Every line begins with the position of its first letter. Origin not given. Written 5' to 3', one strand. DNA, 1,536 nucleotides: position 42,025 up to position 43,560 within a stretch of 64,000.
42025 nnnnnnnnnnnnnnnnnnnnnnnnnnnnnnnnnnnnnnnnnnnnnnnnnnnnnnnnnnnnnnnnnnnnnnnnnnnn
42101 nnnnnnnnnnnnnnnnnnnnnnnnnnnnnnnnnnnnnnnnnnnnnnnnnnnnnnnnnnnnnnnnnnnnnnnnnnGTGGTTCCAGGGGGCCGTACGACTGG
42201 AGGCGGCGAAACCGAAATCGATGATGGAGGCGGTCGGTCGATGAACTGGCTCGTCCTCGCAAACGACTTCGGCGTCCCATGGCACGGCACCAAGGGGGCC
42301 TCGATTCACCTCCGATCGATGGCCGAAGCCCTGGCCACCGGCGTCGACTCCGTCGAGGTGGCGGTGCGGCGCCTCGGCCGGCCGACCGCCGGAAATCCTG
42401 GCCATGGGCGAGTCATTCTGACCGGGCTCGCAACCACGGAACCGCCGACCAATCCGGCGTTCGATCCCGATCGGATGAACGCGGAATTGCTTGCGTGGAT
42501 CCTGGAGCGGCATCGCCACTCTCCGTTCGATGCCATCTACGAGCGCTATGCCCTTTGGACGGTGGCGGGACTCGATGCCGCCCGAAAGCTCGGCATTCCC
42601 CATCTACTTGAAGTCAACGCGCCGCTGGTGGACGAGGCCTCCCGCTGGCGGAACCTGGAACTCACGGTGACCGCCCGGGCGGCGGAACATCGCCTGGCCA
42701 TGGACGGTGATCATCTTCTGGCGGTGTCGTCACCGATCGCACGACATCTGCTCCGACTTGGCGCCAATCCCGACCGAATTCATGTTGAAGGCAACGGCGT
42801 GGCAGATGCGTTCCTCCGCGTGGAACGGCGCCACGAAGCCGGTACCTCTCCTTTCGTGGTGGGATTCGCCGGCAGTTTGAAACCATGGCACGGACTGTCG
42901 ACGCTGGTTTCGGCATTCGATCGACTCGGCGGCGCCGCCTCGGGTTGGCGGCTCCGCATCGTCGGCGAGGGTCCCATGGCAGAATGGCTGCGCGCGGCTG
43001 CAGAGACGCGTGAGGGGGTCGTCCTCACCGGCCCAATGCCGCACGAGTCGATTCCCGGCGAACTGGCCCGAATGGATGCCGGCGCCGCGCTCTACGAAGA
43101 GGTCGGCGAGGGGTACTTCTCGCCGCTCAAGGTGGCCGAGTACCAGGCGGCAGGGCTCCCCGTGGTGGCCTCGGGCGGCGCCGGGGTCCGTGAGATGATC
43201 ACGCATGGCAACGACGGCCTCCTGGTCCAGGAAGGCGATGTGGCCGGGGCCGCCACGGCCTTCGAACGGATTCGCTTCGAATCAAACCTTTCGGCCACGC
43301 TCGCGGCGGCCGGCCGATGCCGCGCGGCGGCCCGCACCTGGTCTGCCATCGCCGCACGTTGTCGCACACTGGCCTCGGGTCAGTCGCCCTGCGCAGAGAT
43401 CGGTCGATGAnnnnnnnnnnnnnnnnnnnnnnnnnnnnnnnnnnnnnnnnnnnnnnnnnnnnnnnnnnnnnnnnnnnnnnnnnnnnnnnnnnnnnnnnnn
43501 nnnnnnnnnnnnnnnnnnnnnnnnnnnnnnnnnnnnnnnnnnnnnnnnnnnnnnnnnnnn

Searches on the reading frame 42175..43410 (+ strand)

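Call 29: search_protein_families(library=pfam, proteins=[window:42175-43410:+], max_evalue=0.0001)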
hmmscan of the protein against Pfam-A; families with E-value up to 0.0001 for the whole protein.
window:42175-43410:+ (411 aa): 5 families
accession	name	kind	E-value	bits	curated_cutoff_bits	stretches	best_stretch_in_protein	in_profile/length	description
PF13692.12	Glyco_trans_1_4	-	3.6e-23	82.8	27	1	227-365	2-138/142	Glycosyl transferases group 1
PF00534.26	Glycos_transf_1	-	4.3e-17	62.6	26.4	1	220-377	9-166/172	Glycosyl transferases group 1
PF13579.12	Glyco_trans_4_4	-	1.3e-11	45.5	29.7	1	41-208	2-158/158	Glycosyl transferase 4-like domain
PF13439.12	Glyco_transf_4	-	1.6e-11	45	28.5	1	41-209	3-166/170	Glycosyltransferase Family 4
PF13524.12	Glyco_trans_1_2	-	1.1e-05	25.9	25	1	255-387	12-132/144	Glycosyl transferase-like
